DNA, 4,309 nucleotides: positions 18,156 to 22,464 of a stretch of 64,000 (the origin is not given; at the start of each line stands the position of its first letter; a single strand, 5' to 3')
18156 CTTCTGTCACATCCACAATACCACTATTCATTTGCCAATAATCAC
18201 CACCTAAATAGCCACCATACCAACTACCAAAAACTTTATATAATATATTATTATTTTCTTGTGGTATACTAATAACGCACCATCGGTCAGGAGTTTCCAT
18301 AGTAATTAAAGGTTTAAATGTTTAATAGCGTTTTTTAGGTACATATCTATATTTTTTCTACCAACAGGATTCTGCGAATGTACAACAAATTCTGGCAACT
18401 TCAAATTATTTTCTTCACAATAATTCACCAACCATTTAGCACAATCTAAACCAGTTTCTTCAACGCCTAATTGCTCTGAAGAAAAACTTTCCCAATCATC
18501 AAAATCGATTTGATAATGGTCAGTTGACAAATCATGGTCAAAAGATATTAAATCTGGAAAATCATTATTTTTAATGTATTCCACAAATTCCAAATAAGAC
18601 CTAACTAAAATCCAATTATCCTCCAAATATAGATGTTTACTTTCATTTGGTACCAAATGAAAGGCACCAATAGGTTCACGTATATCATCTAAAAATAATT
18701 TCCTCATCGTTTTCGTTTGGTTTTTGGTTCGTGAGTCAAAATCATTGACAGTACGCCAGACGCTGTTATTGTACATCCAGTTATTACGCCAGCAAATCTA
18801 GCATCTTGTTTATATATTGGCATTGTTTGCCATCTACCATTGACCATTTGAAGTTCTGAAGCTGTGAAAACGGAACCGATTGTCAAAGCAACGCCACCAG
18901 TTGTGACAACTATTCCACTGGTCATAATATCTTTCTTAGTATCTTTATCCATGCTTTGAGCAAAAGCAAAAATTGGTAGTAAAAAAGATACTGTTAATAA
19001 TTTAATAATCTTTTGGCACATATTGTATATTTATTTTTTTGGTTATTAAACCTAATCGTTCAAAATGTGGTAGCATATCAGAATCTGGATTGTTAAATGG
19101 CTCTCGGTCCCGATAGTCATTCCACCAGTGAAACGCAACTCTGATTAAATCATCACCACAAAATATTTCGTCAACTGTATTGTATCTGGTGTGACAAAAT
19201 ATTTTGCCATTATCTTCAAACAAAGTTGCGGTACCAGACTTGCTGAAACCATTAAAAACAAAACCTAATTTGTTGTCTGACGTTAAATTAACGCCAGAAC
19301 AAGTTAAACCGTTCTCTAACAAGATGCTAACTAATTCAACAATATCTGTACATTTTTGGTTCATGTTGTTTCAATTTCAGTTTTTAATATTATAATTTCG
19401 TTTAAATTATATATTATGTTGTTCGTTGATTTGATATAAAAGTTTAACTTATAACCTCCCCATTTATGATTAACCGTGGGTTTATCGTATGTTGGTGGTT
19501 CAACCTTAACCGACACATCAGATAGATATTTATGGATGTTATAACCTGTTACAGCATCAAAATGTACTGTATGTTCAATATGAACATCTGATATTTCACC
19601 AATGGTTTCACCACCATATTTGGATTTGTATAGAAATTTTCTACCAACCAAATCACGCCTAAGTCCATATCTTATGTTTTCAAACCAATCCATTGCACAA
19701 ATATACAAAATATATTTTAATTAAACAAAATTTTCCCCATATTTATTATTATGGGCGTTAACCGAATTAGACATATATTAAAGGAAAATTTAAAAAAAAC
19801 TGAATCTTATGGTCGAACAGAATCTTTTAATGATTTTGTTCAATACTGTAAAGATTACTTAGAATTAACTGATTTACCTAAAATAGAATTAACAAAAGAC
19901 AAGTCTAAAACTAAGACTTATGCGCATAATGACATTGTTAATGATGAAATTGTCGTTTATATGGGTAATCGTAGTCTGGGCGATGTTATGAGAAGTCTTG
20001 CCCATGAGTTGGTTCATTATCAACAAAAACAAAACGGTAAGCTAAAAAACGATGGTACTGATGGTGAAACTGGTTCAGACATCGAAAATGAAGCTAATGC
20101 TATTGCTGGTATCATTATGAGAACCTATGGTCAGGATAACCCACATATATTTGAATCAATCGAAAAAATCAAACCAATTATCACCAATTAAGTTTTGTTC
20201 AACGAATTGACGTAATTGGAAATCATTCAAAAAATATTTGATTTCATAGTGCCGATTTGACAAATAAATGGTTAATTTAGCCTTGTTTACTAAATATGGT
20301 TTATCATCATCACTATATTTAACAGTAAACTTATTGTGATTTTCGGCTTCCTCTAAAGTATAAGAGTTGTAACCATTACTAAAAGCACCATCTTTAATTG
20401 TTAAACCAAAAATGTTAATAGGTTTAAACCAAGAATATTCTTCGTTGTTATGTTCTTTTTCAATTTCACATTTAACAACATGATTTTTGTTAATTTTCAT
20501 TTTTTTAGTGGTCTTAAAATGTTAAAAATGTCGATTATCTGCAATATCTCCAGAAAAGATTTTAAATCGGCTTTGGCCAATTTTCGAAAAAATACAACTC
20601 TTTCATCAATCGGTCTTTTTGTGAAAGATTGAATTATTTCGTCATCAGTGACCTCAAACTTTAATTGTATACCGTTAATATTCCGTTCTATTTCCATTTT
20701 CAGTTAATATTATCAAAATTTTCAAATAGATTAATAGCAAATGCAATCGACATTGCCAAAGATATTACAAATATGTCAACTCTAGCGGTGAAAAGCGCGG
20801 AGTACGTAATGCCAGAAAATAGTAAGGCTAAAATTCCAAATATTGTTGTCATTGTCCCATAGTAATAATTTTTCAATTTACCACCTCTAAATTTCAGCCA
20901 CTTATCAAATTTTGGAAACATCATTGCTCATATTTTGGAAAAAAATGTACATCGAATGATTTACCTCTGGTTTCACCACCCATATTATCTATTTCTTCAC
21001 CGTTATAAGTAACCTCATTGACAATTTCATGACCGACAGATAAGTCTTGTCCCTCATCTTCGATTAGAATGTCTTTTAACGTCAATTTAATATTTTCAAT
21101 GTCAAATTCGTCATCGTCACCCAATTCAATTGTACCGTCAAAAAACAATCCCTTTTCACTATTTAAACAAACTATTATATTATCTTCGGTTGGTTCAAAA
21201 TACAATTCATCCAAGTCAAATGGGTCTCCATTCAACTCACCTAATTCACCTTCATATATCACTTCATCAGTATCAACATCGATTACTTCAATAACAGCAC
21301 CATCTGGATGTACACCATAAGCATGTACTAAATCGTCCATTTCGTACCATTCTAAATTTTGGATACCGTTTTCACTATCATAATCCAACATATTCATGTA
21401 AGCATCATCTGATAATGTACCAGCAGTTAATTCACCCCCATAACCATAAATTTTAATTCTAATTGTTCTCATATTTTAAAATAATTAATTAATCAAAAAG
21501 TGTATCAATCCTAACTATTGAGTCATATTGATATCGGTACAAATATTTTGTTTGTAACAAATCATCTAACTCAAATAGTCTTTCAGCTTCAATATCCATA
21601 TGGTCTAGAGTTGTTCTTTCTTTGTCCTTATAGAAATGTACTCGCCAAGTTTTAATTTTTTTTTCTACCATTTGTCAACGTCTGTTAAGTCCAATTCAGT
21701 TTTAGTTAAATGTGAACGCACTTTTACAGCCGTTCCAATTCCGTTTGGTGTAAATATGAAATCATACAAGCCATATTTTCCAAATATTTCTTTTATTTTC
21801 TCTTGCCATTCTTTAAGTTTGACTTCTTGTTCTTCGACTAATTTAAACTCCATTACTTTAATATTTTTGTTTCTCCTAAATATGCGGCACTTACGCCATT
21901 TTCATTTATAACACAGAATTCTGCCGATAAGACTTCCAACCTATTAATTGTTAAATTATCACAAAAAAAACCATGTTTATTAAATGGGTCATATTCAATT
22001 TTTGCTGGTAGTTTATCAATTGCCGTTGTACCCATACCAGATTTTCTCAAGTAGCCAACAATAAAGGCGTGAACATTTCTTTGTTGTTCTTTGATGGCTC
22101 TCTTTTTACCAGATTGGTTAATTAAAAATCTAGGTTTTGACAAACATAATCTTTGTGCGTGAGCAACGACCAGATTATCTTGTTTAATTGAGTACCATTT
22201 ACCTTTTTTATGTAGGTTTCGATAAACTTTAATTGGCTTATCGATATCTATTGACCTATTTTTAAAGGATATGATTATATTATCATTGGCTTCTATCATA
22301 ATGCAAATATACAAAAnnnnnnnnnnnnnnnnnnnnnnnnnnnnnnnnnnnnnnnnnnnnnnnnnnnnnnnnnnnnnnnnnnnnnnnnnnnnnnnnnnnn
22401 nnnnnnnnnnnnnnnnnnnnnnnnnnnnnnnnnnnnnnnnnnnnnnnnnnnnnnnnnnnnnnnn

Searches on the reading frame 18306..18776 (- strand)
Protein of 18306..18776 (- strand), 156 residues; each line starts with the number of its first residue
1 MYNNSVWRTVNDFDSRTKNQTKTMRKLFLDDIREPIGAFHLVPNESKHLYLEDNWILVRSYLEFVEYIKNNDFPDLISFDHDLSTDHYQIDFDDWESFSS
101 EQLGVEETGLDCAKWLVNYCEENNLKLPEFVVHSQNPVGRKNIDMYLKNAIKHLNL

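Call 78: search_protein_families(library=pfam, proteins=[window:18306-18776:-], max_evalue=0.01)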
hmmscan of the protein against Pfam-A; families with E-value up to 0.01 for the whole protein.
window:18306-18776:- (156 aa): 1 family
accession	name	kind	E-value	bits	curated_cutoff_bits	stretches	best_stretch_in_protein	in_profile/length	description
PF20274.4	cREC_REC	-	1.2e-23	84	27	1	26-149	2-88/88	Cyclic-phosphate processing Receiver domain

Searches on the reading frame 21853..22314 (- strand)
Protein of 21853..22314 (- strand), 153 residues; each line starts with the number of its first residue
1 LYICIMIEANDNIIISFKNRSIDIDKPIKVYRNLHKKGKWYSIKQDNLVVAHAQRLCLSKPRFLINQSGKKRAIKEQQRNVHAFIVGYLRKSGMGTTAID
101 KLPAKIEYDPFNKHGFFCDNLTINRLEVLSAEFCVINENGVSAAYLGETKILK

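Call 78: search_protein_families(library=pfam, proteins=[window:21853-22314:-], max_evalue=0.01)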
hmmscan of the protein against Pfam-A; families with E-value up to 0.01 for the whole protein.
window:21853-22314:- (153 aa): 1 family
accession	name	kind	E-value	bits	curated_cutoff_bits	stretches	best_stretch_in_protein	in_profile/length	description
PF25735.1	Phage_L5_gp82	-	1.9e-19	70.1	27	1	25-142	5-118/120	Mycobacterium phage L5 gene 82 protein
